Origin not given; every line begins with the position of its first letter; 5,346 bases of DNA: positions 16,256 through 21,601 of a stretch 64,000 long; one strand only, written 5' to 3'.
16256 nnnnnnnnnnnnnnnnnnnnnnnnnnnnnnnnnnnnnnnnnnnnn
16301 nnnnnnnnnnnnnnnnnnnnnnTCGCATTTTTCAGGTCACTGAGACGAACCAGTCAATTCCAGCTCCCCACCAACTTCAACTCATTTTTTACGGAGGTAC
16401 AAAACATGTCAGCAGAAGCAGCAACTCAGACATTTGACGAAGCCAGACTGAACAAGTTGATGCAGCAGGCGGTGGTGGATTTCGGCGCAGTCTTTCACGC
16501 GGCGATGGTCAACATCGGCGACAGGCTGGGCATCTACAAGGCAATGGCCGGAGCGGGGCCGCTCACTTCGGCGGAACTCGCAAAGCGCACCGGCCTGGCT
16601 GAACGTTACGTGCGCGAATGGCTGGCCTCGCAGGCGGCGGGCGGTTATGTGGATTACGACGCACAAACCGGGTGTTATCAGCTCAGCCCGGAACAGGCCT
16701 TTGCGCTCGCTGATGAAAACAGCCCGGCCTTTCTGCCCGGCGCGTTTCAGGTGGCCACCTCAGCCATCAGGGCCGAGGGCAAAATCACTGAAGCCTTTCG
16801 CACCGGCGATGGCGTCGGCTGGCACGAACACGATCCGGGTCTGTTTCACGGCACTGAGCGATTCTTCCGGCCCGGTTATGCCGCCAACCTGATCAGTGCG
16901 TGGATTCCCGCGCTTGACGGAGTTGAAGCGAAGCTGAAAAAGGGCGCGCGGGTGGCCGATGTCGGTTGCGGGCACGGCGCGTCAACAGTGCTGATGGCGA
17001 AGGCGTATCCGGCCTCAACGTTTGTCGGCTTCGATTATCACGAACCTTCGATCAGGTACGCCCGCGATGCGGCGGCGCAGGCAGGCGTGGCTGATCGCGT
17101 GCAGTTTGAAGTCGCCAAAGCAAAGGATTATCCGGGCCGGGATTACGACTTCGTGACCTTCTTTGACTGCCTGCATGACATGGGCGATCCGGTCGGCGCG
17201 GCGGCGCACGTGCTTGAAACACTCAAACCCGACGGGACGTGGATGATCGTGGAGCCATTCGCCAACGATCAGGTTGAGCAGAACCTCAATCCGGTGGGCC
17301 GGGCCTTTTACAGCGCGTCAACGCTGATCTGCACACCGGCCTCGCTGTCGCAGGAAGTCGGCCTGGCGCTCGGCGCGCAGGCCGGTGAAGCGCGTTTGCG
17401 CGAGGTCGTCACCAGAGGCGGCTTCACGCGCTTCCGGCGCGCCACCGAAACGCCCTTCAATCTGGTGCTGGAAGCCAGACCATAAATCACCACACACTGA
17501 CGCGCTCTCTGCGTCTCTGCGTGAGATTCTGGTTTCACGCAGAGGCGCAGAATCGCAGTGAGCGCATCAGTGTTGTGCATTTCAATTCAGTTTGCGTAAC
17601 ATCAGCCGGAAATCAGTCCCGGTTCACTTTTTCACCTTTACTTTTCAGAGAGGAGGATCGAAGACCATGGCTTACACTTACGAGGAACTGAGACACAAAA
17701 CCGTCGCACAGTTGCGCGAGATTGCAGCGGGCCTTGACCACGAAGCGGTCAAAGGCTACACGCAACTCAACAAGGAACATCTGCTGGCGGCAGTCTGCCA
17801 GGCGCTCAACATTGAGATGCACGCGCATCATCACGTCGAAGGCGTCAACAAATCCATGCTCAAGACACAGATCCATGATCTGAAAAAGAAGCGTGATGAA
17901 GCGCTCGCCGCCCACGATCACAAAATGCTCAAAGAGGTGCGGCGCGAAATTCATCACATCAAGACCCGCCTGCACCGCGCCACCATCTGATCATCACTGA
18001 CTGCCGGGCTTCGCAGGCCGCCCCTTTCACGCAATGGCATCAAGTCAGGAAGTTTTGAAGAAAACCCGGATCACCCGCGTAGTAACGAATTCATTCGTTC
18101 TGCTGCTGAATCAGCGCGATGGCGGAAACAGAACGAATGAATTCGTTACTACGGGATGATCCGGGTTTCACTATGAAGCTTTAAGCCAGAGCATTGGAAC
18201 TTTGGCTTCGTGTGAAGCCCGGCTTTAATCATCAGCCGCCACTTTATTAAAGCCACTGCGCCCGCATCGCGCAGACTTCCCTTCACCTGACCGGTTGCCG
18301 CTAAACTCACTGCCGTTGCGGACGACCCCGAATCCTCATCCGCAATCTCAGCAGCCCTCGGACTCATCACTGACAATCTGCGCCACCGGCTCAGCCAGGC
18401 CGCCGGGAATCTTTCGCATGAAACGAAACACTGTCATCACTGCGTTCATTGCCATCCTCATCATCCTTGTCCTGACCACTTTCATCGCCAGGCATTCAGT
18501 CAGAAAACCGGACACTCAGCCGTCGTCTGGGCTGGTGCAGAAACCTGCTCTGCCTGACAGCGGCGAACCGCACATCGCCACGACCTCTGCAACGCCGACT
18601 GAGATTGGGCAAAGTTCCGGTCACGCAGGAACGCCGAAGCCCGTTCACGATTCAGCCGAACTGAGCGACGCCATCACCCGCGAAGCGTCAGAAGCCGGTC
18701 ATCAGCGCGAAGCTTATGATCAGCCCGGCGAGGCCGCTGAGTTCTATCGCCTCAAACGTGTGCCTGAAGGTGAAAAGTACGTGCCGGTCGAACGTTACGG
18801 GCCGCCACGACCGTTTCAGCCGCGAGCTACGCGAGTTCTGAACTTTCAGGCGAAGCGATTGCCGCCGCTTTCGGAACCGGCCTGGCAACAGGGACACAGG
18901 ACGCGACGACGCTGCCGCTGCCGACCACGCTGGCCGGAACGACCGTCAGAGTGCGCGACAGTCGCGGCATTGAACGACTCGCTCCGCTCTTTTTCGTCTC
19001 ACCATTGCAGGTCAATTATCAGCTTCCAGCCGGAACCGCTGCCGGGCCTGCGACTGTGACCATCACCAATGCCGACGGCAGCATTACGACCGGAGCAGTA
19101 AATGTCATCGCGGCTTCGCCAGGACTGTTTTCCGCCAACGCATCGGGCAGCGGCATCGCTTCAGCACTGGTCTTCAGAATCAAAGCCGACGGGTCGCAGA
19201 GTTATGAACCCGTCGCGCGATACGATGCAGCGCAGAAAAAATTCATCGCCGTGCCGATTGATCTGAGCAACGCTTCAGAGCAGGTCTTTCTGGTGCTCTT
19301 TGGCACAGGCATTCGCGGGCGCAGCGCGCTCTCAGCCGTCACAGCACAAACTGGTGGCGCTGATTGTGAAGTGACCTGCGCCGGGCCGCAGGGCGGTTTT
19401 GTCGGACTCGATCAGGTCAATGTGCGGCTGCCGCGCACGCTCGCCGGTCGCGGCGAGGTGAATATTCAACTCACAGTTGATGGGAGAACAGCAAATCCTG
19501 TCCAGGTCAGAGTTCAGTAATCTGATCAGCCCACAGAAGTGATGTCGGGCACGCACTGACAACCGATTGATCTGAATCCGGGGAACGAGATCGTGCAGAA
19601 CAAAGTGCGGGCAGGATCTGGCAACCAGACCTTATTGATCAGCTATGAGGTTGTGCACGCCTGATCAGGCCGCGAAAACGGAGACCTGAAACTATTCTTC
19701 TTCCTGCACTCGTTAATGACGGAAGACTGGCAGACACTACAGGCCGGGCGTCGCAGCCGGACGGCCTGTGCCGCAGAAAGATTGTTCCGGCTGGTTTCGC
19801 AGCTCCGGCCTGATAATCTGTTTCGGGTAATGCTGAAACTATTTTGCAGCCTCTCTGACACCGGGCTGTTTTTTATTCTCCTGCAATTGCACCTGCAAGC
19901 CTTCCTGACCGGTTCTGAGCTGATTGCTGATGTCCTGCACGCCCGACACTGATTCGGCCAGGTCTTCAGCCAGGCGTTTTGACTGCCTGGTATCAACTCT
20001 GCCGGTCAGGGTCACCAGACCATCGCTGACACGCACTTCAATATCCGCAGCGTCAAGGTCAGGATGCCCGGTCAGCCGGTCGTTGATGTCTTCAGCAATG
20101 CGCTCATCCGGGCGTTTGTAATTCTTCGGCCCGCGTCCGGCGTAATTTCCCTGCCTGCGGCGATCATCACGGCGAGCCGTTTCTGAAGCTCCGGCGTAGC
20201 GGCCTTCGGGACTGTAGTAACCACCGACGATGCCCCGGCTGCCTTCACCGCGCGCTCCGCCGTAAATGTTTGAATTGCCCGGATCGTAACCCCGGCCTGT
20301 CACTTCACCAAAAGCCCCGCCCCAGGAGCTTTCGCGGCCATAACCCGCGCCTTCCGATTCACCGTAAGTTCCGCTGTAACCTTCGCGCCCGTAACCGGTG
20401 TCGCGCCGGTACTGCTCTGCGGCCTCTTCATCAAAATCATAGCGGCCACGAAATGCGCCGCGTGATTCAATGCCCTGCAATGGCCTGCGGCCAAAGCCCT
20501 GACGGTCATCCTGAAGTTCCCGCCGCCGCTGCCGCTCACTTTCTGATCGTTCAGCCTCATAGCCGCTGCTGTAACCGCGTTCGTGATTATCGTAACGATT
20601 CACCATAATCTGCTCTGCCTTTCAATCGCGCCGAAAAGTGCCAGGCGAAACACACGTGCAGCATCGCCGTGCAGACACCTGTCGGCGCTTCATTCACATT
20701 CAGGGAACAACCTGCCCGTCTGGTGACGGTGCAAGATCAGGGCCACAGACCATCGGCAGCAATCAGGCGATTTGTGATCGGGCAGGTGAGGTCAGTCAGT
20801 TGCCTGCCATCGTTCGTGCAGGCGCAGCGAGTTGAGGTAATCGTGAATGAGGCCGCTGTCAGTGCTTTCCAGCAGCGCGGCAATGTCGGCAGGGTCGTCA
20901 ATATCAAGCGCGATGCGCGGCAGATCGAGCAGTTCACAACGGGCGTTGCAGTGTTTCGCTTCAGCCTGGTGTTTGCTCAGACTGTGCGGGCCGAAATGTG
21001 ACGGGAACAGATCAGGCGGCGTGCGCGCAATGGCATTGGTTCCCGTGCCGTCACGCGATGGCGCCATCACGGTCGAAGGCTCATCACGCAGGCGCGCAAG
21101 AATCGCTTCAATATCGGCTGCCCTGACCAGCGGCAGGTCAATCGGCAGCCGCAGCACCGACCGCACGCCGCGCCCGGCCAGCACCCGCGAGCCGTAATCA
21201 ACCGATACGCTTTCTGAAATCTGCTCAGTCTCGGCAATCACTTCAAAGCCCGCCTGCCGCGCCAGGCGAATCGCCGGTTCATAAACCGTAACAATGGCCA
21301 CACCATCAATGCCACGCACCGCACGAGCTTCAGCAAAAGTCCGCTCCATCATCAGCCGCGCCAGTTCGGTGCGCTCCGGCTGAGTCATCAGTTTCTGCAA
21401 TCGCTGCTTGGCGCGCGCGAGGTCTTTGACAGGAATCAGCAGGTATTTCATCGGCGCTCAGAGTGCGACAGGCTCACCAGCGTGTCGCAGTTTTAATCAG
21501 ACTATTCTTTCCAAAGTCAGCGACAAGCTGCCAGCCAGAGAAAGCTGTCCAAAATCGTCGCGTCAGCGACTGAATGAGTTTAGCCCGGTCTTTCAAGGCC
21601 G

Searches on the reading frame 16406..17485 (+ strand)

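Call 22: search_protein_families(library=pfam, proteins=[window:16406-17485:+], max_evalue=0.001)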
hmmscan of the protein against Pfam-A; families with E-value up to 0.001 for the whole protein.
window:16406-17485:+ (359 aa): 15 families
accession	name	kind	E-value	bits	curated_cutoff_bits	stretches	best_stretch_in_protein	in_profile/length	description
PF21320.3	HTH_65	-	9.5e-20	71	24.1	1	32-101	4-73/75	Rv2258c-like winged HTH domain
PF13847.12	Methyltransf_31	-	7.9e-18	65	27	1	178-291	2-119/145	Methyltransferase domain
PF13489.12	Methyltransf_23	-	1.9e-15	57.4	27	1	159-295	2-130/164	Methyltransferase domain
PF13649.12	Methyltransf_25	-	2.8e-15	57.2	27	1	183-277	1-97/97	Methyltransferase domain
PF08242.18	Methyltransf_12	-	1.6e-13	51.7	30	1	185-278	2-97/98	Methyltransferase domain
PF08241.18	Methyltransf_11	-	1.5e-12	48.4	21.2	1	185-279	2-93/95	Methyltransferase domain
PF02390.23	Methyltransf_4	-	3.1e-06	27.2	24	1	183-227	5-49/173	Putative methyltransferase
PF05175.20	MTS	-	4.2e-06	27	23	1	179-261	31-113/170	Methyltransferase small domain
PF12847.13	Methyltransf_18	-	7.7e-06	26.4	27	1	172-237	7-72/151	Methyltransferase domain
PF02353.26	CMAS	-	2.4e-05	24.2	27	1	175-261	58-142/273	Mycolic acid cyclopropane synthetase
PF13578.12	Methyltransf_24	-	3.5e-05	25.1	26.3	1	186-280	3-101/105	Methyltransferase domain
PF00891.24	Methyltransf_2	-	3.7e-05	23.6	22.3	1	176-295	59-178/210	O-methyltransferase domain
PF06325.19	PrmA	-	9.7e-05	22.4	22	1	170-250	152-230/296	Ribosomal protein L11 methyltransferase (PrmA)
PF01209.24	Ubie_methyltran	-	0.00047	20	20.1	1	177-283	45-153/233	ubiE/COQ5 methyltransferase family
PF08704.16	GCD14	-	0.00053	20.2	26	1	176-280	37-142/247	tRNA methyltransferase complex GCD14 subunit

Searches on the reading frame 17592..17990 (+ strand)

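Call 22: search_protein_families(library=pfam, proteins=[window:17592-17990:+], max_evalue=0.001)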
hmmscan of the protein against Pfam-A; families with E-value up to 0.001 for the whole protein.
window:17592-17990:+ (132 aa): 1 family
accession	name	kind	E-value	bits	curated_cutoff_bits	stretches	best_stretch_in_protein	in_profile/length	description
PF07498.18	Rho_N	-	0.00083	19.7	24.9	0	32-71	1-37/43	Rho termination factor, N-terminal domain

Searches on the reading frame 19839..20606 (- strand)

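Call 22: search_protein_families(library=pfam, proteins=[window:19839-20606:-], max_evalue=0.001)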
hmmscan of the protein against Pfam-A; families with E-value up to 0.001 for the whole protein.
window:19839-20606:- (255 aa): 1 family
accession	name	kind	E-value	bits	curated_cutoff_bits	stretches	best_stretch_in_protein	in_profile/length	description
PF04972.22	BON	-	4.1e-19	69.1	27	1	167-232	2-67/69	BON domain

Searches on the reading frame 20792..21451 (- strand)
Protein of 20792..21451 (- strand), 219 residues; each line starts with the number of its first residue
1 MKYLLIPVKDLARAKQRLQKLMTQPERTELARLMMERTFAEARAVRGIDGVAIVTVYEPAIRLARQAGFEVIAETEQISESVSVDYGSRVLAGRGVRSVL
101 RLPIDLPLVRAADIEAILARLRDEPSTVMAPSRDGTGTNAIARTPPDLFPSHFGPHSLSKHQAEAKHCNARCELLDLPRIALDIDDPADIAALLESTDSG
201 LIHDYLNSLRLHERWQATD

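Call 22: search_protein_families(library=pfam, proteins=[window:20792-21451:-], max_evalue=0.001)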
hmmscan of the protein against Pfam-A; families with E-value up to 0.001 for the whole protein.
window:20792-21451:- (219 aa): 2 families
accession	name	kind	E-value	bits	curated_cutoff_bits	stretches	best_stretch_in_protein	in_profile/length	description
PF01983.22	CofC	-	3.4e-21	75.9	22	1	4-212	3-201/217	Guanylyl transferase CofC like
PF12804.13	NTP_transf_3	-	2.1e-07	31.7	27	1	33-139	25-129/160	MobA-like NTP transferase domain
